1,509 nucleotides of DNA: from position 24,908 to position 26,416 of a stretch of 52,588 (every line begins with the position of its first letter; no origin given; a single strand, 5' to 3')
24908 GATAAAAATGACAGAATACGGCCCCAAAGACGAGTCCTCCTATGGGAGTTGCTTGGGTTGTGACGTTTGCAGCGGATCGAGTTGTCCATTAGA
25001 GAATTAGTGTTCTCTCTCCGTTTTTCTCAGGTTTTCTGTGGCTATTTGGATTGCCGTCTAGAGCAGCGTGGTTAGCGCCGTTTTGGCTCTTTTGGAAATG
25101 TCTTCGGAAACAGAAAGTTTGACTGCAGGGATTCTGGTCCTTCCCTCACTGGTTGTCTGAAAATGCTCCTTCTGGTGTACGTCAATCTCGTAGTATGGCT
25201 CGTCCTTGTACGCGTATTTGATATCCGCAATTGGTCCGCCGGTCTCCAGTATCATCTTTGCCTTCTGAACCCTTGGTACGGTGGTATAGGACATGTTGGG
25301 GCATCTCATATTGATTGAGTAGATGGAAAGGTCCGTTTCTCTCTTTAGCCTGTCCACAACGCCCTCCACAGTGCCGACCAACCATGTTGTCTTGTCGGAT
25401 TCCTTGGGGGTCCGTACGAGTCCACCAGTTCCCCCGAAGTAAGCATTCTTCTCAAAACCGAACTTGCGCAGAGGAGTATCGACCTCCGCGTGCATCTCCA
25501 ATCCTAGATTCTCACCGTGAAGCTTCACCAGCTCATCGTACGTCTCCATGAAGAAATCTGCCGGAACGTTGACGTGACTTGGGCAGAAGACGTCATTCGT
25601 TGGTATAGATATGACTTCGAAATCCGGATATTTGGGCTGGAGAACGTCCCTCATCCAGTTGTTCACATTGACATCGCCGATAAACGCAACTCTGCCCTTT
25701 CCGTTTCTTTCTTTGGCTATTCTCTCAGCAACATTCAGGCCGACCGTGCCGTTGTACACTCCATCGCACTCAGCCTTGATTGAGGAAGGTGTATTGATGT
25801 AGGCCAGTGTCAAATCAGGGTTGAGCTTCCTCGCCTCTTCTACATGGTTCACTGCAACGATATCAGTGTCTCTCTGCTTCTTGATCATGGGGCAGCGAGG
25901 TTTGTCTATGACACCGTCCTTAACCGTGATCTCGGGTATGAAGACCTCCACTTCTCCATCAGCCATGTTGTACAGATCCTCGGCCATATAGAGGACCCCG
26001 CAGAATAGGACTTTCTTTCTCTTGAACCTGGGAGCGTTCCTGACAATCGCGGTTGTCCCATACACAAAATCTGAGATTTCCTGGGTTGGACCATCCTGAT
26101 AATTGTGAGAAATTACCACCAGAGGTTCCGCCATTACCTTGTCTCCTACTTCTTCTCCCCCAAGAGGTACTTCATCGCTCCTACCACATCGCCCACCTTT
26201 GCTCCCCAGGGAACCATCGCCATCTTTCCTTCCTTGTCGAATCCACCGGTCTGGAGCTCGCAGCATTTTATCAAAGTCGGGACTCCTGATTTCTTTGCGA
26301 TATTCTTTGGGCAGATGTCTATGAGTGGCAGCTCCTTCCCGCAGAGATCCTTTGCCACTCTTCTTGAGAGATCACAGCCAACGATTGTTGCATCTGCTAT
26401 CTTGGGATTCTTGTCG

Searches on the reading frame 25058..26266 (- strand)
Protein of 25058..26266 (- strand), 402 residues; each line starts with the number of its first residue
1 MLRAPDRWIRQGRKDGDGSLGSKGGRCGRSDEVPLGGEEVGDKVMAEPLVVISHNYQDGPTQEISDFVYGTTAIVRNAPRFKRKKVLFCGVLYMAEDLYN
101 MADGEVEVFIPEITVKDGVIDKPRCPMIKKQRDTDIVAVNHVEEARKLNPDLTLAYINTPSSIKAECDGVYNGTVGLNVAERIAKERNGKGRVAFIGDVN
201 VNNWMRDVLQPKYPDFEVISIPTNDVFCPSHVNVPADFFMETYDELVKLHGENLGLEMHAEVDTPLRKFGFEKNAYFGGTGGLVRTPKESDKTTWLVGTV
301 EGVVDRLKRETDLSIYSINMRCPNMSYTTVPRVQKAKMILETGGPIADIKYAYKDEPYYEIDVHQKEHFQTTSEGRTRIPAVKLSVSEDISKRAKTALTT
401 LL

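Call 6: search_protein_families(library=pfam, proteins=[window:25058-26266:-], max_evalue=0.01)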
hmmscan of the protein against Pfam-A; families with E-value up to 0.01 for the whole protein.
window:25058-26266:- (402 aa): 1 family
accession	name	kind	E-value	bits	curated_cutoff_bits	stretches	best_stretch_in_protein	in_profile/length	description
PF02445.21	NadA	-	1.3e-25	90.6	27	1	47-336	10-268/295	Quinolinate synthetase A protein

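Call 11: find_related_loci(query=window:25058-26134:-, collection=genome_contigs, flank=10000)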
Query window:25058-26134:- (358 aa) in genome_contigs; peptide patterns used: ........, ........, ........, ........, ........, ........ (x = any residue, [..] = any of these).
32 stretches matched a pattern; 4 encode a relative of the query (tblastn E <= 1e-3); 4 distinct loci.
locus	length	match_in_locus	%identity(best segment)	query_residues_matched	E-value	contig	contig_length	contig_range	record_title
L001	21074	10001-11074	89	1-358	0e+0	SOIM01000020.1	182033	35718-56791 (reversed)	MAG: Methanomassiliicoccales archaeon isolate E29_bin30 NODE_2_length_182033_cov_10.332908, whole genome shotgun sequenc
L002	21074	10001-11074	76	1-358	0e+0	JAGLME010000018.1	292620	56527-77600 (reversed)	MAG: Thermoplasmata archaeon isolate RS_5_45 ROV157_5.bin.45.fa_18, whole genome shotgun sequence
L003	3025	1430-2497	62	3-358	2e-161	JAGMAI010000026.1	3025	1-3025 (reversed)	MAG: Thermoplasmata archaeon isolate RS_14_3 ZL355.bin.3.fa_26, whole genome shotgun sequence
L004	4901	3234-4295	60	5-358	1e-149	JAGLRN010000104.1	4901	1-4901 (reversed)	MAG: Thermoplasmata archaeon isolate RS_9_17 ROV157_9.bin.17.fa_104, whole genome shotgun sequence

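Call 15: search_protein_families(library=ncbifam, proteins=[window:25058-26134:-], max_evalue=0.01)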
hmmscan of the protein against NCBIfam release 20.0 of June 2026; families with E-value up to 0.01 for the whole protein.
window:25058-26134:- (358 aa): 3 families
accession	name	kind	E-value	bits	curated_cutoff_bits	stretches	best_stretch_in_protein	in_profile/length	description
NF006878.0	PRK09375.1-2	equivalog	9.2e-25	87.3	294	1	6-292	20-276/306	quinolinate synthase NadA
TIGR00550.1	nadA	equivalog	2.7e-17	62.9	262.9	1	5-292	19-278/309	quinolinate synthase NadA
NF006884.0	PRK09375.2-5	equivalog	4.4e-05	22.3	691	1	3-126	85-208/426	quinolinate synthase NadA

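Call 28: find_homologous_proteins(query=window:25058-26134:-, max_evalue=1e-10)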
Query window:25058-26134:- (358 aa): 55 proteins with E <= 1e-10 among 1773 candidates.
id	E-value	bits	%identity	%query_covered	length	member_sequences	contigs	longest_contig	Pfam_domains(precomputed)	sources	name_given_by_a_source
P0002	1.6e-241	818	100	100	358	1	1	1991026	PF02445.22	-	-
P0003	3.4e-218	742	89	100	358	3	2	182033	PF02445.22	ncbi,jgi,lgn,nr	ncbi:MAG: hypothetical protein E3J35_03585 [Methanomassiliicoccales archaeon]|nr:MAG: hypothetical p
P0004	5.7e-203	691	83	100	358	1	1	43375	PF02445.22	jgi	jgi:quinolinate synthase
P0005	1.6e-199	680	80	100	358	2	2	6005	PF02445.22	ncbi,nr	ncbi:MAG: quinolinate synthase NadA [Thermoplasmata archaeon]|nr:quinolinate synthase NadA [Thermopl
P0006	1.9e-195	667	79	99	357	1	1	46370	PF02445.22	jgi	jgi:quinolinate synthase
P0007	9.9e-186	635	76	100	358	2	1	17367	PF02445.22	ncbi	-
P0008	3.2e-185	633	76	99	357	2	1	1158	PF02445.22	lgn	-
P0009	3.4e-185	633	76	100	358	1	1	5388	PF02445.22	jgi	-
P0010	5.3e-185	632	75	100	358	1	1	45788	PF02445.22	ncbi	-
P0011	2.3e-182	624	74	99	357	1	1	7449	PF02445.22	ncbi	-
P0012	1.7e-181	621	74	100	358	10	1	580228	PF02445.22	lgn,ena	-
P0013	3.3e-180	617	74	99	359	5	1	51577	PF02445.22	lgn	-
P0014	2.2e-151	522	63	99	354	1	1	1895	PF02445.22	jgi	-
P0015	7.7e-149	513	62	99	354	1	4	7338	PF02445.22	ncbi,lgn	ncbi:MAG: quinolinate synthase NadA [Thermoplasmata archaeon]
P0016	1.9e-148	512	64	99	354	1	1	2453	PF02445.22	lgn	-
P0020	2.4e-142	492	61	99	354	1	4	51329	PF02445.22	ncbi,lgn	ncbi:MAG: quinolinate synthase NadA [Thermoplasmata archaeon]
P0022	1.2e-140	487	60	99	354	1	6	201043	PF02445.22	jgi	jgi:quinolinate synthase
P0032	7.7e-130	451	58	98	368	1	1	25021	PF02445.22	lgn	-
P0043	2.8e-122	426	56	99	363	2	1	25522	PF02445.22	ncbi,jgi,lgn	-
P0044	3.1e-122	426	54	99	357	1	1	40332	PF02445.22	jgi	jgi:quinolinate synthase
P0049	5.8e-116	405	52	99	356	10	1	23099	PF02445.22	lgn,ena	-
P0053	4.7e-90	320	46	100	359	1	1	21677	PF02445.22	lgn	-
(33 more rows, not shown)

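Call 30: find_related_loci(query=A3, collection=metagenome_contigs, flank=7000)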
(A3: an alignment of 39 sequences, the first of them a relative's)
Query A3 (358 aa) in metagenome_contigs; peptide patterns used: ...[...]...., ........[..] (x = any residue, [..] = any of these).
84 stretches matched a pattern; 11 encode a relative of the query (tblastn E <= 1e-3); 11 distinct loci.
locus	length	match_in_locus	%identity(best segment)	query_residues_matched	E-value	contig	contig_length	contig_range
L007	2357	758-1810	61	3-353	1e-158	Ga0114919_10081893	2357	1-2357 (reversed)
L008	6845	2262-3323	59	5-358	6e-142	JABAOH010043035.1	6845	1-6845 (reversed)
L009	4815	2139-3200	59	5-358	1e-143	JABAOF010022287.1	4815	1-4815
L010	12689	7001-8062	52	5-358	1e-123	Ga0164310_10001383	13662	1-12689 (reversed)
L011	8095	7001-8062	52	5-358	8e-124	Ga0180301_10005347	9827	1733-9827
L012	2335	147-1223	46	5-357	9e-121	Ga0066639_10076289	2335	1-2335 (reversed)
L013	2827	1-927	51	50-358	6e-108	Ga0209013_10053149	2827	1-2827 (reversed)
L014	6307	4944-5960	32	7-358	3e-58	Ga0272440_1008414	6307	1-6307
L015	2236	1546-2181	35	7-227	2e-33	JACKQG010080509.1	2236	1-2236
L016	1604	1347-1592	65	5-87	8e-32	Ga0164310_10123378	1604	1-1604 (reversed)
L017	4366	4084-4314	42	7-83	4e-16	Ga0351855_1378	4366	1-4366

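Call 35: find_encoding_contigs(protein=P0044, flank=8000, max_places=2)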
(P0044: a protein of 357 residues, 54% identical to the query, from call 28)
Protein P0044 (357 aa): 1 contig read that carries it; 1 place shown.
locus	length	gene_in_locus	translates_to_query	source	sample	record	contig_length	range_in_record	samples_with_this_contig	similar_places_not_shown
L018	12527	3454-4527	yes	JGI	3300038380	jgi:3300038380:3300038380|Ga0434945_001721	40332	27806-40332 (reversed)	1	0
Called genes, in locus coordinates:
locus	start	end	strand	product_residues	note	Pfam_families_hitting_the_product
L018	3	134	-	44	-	?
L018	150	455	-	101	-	PF13534:Fer4_17 (faint), PF12797:Fer4_2 (faint), PF13187:Fer4_9, PF13237:Fer4_10, PF00037:Fer4 (faint), PF12837:Fer4_6 (weak), PF12800:Fer4_4 (faint), PF12838:Fer4_7, +2 more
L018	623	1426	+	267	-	PF00733:Asn_synthase, PF02540:NAD_synthase, PF00764:Arginosuc_synth (weak), PF02568:ThiI (faint), PF03054:tRNA_Me_trans (faint), PF06508:QueC (weak)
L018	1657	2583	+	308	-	PF04055:Radical_SAM, PF13186:SPASM (weak)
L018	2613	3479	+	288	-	PF24830:DUF7714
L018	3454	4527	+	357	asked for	PF02445:NadA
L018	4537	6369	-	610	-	PF02730:AFOR_N, PF01314:AFOR_C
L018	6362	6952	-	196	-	PF25160:LdpA_Fe-S-bd (faint), PF12797:Fer4_2 (faint), PF13247:Fer4_11, PF12838:Fer4_7 (weak), PF00037:Fer4 (weak), PF12837:Fer4_6 (weak), PF13237:Fer4_10 (weak), PF14697:Fer4_21 (weak), +2 more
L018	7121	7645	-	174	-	-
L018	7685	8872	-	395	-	PF04422:FrhB_FdhB_N, PF04432:FrhB_FdhB_C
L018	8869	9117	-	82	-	PF14697:Fer4_21 (faint), PF12797:Fer4_2 (faint), PF12837:Fer4_6 (faint), PF00037:Fer4 (weak), PF13183:Fer4_8 (weak), PF12838:Fer4_7, PF13187:Fer4_9 (weak), PF13484:Fer4_16 (weak), +3 more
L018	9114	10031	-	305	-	-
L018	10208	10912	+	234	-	PF24038:DUF7347, PF06271:RDD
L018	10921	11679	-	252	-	PF03824:NicO (weak)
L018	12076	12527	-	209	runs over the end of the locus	PF01066:CDP-OH_P_transf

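Call 36: find_encoding_contigs(protein=P0032, flank=8000, max_places=2)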
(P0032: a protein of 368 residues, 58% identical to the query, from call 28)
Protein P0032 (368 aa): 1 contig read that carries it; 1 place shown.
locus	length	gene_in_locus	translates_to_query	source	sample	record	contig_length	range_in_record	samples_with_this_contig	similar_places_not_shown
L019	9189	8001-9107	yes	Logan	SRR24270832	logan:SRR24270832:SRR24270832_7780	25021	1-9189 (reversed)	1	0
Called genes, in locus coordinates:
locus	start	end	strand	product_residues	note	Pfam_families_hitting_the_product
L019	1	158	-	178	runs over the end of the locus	PF02224:Cytidylate_kin (weak), PF13189:Cytidylate_kin2, PF13238:AAA_18, PF13207:AAA_17, PF02224:Cytidylate_kin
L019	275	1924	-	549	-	PF01956:EMC3_TMCO1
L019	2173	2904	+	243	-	PF03587:EMG1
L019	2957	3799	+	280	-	-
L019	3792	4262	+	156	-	-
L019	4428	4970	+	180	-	-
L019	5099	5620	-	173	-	PF01381:HTH_3 (weak)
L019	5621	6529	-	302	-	PF24830:DUF7714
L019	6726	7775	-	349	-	PF13353:Fer4_12, PF04055:Radical_SAM, PF13186:SPASM (weak)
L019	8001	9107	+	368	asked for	PF02445:NadA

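Call 37: find_encoding_contigs(protein=P0053, flank=8000, max_places=2)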
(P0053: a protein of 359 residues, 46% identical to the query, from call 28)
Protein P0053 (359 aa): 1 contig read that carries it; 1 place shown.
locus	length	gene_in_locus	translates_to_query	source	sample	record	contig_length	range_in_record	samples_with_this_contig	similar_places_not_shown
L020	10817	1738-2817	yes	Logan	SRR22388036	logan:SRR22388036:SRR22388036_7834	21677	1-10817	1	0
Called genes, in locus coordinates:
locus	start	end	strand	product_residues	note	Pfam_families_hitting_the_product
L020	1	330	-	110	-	?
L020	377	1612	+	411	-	PF21360:PylC-like_N, PF02655:ATP-grasp_3 (weak), PF15632:ATPgrasp_Ter (weak)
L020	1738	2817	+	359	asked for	PF02445:NadA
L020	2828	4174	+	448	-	PF00171:Aldedh, PF05893:LuxC (weak)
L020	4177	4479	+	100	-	-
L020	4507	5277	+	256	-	PF01507:PAPS_reduct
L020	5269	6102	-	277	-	PF02388:FemAB (faint), PF13480:Acetyltransf_6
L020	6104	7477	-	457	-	PF02310:B12-binding, PF04055:Radical_SAM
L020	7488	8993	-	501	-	PF01554:MatE, PF01943:Polysacc_synt, PF13440:Polysacc_synt_3, PF03023:MurJ (faint), PF01554:MatE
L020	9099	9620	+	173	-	PF13302:Acetyltransf_3 (faint), PF13673:Acetyltransf_10, PF00583:Acetyltransf_1, PF13508:Acetyltransf_7, PF08445:FR47 (faint)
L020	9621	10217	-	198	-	PF25087:GMPPB_C (faint), PF00132:Hexapep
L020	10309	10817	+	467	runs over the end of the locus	PF02310:B12-binding, PF04055:Radical_SAM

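Call 38: find_encoding_contigs(protein=P0049, flank=8000, max_places=2)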
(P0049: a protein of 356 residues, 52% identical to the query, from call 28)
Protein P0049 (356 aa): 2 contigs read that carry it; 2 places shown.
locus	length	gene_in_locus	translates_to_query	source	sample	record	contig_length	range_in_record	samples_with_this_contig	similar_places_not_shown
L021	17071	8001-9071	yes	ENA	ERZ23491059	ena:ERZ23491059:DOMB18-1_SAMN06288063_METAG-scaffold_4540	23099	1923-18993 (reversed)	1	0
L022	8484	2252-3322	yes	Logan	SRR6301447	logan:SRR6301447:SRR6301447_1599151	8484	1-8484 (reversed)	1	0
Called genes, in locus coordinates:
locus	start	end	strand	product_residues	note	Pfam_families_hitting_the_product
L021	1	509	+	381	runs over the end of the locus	PF06849:DUF1246, PF06973:DUF1297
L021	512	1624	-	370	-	PF02005:TRM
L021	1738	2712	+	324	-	PF08461:WHD_RNase_R, PF01995:NRD1_2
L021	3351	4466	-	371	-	PF02655:ATP-grasp_3, PF15632:ATPgrasp_Ter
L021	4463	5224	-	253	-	PF01784:DUF34_NIF3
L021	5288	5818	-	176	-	PF12850:Metallophos_2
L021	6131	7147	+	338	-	PF04055:Radical_SAM, PF13353:Fer4_12, PF13186:SPASM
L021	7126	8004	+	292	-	PF24830:DUF7714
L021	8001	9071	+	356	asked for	PF02445:NadA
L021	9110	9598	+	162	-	PF13183:Fer4_8, PF13237:Fer4_10 (weak), PF13187:Fer4_9, PF13534:Fer4_17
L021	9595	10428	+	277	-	PF02754:CCG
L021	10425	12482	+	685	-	PF01946:Thi4 (weak), PF07992:Pyr_redox_2 (weak), PF00890:FAD_binding_2 (weak), PF01134:GIDA (weak), PF01266:DAO (weak), PF12831:FAD_oxidored, PF13450:NAD_binding_8 (weak), PF02662:FlpD, +6 more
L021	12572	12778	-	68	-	PF00584:SecE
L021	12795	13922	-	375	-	PF00091:Tubulin, PF12327:FtsZ_C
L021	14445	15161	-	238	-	PF00005:ABC_tran, PF02463:SMC_N (weak), PF13555:AAA_29 (faint), PF13304:AAA_21 (weak)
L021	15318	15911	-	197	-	PF13555:AAA_29 (weak), PF00005:ABC_tran, PF13304:AAA_21 (faint)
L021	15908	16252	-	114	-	PF01094:ANF_receptor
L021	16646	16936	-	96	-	-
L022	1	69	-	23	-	?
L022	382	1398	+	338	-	PF04055:Radical_SAM, PF13353:Fer4_12, PF13186:SPASM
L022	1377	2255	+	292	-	PF24830:DUF7714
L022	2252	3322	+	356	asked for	PF02445:NadA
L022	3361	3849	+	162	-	PF13183:Fer4_8, PF13237:Fer4_10 (weak), PF13187:Fer4_9, PF13534:Fer4_17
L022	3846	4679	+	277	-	PF02754:CCG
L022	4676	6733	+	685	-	PF01946:Thi4 (weak), PF07992:Pyr_redox_2 (weak), PF00890:FAD_binding_2 (weak), PF01134:GIDA (weak), PF01266:DAO (weak), PF12831:FAD_oxidored, PF13450:NAD_binding_8 (weak), PF02662:FlpD, +6 more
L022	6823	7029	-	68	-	PF00584:SecE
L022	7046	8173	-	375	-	PF00091:Tubulin, PF12327:FtsZ_C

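Call 39: find_encoding_contigs(protein=P0012, flank=6000, max_places=2)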
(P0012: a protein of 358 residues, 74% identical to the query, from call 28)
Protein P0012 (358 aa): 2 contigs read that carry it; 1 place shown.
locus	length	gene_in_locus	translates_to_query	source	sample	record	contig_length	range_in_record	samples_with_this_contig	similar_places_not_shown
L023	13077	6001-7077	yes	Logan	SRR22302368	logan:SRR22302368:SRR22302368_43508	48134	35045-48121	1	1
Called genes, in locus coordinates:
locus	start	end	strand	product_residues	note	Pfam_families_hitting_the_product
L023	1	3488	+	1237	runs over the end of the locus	PF13517:FG-GAP_3, PF19077:Big_13 (weak)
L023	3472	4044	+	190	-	-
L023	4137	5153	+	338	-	PF04055:Radical_SAM, PF13353:Fer4_12, PF13186:SPASM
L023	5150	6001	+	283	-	PF24830:DUF7714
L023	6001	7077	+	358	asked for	PF02445:NadA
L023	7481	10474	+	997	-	PF01266:DAO (weak), PF07992:Pyr_redox_2, PF12831:FAD_oxidored (weak), PF13450:NAD_binding_8 (weak), PF00037:Fer4 (weak), PF13450:NAD_binding_8, PF00037:Fer4, PF14697:Fer4_21, +16 more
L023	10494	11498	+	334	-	PF02662:FlpD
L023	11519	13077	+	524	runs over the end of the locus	?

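Call 40: find_encoding_contigs(protein=P0006, flank=6000, max_places=2)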
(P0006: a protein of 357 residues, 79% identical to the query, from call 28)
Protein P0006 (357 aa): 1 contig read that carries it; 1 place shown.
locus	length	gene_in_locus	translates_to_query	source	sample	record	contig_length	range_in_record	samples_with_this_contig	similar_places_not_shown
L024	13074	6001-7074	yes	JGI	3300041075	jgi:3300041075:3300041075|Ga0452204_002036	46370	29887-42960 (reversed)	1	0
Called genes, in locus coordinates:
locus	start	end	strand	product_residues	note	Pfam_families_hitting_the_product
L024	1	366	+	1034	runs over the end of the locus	PF19077:Big_13 (faint), PF00801:PKD (weak), PF18911:PKD_4, PF22352:K319L-like_PKD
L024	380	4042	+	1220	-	PF13517:FG-GAP_3, PF17957:Big_7 (faint), PF13517:FG-GAP_3, PF19077:Big_13 (faint), PF13517:FG-GAP_3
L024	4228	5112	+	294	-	PF04055:Radical_SAM, PF13186:SPASM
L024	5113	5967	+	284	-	PF24830:DUF7714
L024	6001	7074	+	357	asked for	PF02445:NadA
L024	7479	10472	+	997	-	PF00890:FAD_binding_2 (weak), PF01266:DAO (weak), PF07992:Pyr_redox_2 (weak), PF12831:FAD_oxidored, PF13450:NAD_binding_8 (weak), PF00037:Fer4 (weak), PF07992:Pyr_redox_2, PF13450:NAD_binding_8, +16 more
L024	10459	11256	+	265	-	PF02662:FlpD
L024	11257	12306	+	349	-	PF02662:FlpD, PF12840:HTH_20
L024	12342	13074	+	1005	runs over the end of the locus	PF07992:Pyr_redox_2, PF12831:FAD_oxidored (weak), PF13450:NAD_binding_8 (weak), PF00037:Fer4 (weak), PF13187:Fer4_9, PF07992:Pyr_redox_2 (weak), PF13450:NAD_binding_8, PF14697:Fer4_21, +20 more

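Call 41: find_encoding_contigs(protein=P0022, flank=6000, max_places=4)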
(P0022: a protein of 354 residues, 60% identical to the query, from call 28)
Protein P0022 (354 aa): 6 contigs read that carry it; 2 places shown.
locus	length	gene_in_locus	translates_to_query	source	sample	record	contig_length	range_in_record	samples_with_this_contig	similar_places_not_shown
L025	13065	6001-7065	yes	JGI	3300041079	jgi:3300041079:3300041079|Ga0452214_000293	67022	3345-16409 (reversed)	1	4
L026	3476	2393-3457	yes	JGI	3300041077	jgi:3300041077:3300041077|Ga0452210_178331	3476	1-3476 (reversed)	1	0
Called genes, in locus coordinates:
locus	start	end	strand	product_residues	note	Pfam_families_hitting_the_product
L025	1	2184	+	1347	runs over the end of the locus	PF09136:Glucodextran_B (faint), PF01841:Transglut_core (weak), PF17957:Big_7 (weak), PF13750:Big_3_3 (faint), PF17957:Big_7, PF19077:Big_13 (weak)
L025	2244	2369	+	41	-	-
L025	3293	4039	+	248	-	-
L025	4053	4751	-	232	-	PF01507:PAPS_reduct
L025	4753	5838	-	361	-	PF13353:Fer4_12, PF04055:Radical_SAM, PF13186:SPASM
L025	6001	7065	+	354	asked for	PF02445:NadA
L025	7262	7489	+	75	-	-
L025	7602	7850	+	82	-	-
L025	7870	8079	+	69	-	PF21965:SAMP2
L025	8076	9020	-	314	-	PF09721:Exosortase_EpsH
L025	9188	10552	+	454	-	PF04055:Radical_SAM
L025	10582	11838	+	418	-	PF01979:Amidohydro_1, PF07969:Amidohydro_3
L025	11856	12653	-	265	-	-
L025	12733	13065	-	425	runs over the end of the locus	PF00939:Na_sulph_symp, PF02040:ArsB, PF03600:CitMHS, PF00939:Na_sulph_symp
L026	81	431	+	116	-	-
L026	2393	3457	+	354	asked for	PF02445:NadA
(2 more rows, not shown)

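Call 42: find_encoding_contigs(protein=P0043, flank=6000, max_places=2)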
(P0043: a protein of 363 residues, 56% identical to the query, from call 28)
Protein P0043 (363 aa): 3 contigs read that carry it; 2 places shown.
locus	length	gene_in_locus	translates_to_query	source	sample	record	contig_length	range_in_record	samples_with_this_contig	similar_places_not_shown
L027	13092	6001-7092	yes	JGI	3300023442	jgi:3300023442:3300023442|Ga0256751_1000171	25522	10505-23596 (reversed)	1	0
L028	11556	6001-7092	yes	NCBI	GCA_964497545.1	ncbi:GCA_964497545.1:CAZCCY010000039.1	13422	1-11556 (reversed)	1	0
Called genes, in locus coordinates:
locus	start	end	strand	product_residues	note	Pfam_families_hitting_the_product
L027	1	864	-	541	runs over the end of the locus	PF01293:PEPCK_ATP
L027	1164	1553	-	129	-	PF18902:DUF5658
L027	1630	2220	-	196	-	PF04013:Methyltrn_RNA_2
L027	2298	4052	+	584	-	PF00009:GTP_EFTU, PF01926:MMR_HSR1 (weak), PF03144:GTP_EFTU_D2 (weak), PF11987:IF-2, PF14578:GTP_EFTU_D4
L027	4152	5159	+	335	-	PF04055:Radical_SAM, PF13353:Fer4_12, PF13186:SPASM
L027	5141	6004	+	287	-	PF24830:DUF7714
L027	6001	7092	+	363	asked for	PF02445:NadA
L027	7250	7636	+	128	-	PF04009:DUF356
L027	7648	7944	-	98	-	-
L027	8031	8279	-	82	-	-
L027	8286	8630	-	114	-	PF02635:DsrE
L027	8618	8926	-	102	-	PF02635:DsrE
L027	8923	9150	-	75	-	PF01206:TusA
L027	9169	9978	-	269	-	PF00899:ThiF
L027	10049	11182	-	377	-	-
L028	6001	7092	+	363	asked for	PF02445:NadA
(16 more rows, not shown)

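Call 76: find_encoding_contigs(protein=P0020, flank=10000, max_places=3)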
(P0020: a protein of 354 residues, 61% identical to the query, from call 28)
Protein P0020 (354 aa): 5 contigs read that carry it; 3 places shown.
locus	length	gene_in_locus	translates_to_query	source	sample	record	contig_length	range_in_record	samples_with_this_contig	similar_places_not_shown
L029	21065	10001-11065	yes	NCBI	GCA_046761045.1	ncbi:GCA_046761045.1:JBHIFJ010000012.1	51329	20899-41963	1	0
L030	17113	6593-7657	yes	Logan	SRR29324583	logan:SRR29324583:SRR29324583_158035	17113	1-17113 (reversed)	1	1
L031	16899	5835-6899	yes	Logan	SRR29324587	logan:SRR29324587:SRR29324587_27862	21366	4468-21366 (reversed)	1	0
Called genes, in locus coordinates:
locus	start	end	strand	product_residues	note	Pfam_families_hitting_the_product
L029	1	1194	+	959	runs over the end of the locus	PF01565:FAD_binding_4, PF02913:FAD-oxidase_C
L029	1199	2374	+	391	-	PF13183:Fer4_8, PF13534:Fer4_17, PF02754:CCG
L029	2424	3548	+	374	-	PF13439:Glyco_transf_4, PF13579:Glyco_trans_4_4 (weak), PF20706:GT4-conflict, PF00534:Glycos_transf_1, PF13692:Glyco_trans_1_4, PF13524:Glyco_trans_1_2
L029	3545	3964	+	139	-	PF02566:OsmC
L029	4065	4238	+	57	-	-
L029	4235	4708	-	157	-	PF13673:Acetyltransf_10 (weak), PF00583:Acetyltransf_1 (weak)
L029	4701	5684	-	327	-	PF00586:AIRS, PF02769:AIRS_C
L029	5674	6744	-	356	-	PF04055:Radical_SAM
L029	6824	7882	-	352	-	PF01047:MarR (faint), PF01978:TrmB (faint), PF13412:HTH_24 (faint)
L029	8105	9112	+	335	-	PF04055:Radical_SAM, PF13353:Fer4_12 (weak), PF13186:SPASM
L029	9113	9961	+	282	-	PF24830:DUF7714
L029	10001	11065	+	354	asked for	PF02445:NadA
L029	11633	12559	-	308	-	PF01058:Oxidored_q6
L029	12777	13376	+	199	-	PF01750:HycI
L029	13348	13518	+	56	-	-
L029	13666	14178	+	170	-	PF13183:Fer4_8, PF13237:Fer4_10 (weak), PF13187:Fer4_9, PF13534:Fer4_17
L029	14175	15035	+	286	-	PF02754:CCG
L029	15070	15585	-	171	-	PF13404:HTH_AsnC-type, PF13412:HTH_24, PF01037:AsnC_trans_reg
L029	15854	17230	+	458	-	PF00390:malic, PF03949:Malic_M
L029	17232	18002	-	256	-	PF09754:PAC2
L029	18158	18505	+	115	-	-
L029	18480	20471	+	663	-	PF01496:V_ATPase_I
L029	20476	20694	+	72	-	PF00137:ATP-synt_C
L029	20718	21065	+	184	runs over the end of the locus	PF01991:vATP-synt_E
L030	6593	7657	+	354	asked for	PF02445:NadA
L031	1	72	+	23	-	?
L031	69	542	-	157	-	PF13673:Acetyltransf_10 (weak), PF00583:Acetyltransf_1 (weak)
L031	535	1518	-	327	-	PF00586:AIRS, PF02769:AIRS_C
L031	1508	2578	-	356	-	PF04055:Radical_SAM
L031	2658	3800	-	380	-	PF01047:MarR (faint), PF01978:TrmB (faint)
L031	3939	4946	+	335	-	PF04055:Radical_SAM, PF13353:Fer4_12 (weak), PF13186:SPASM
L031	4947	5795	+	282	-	PF24830:DUF7714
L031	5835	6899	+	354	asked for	PF02445:NadA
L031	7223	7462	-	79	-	PF27537:HoxH, PF00374:NiFeSe_Hases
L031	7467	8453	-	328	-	PF01058:Oxidored_q6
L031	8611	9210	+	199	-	PF01750:HycI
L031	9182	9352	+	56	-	-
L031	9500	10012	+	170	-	PF13183:Fer4_8, PF13237:Fer4_10 (weak), PF13187:Fer4_9, PF13534:Fer4_17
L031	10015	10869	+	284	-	PF02754:CCG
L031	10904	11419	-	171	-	PF13404:HTH_AsnC-type, PF13412:HTH_24, PF01037:AsnC_trans_reg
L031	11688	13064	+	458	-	PF00390:malic, PF03949:Malic_M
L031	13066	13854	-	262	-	PF09754:PAC2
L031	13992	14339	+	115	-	-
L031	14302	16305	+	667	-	PF01496:V_ATPase_I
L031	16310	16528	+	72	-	PF00137:ATP-synt_C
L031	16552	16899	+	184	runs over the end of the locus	PF01991:vATP-synt_E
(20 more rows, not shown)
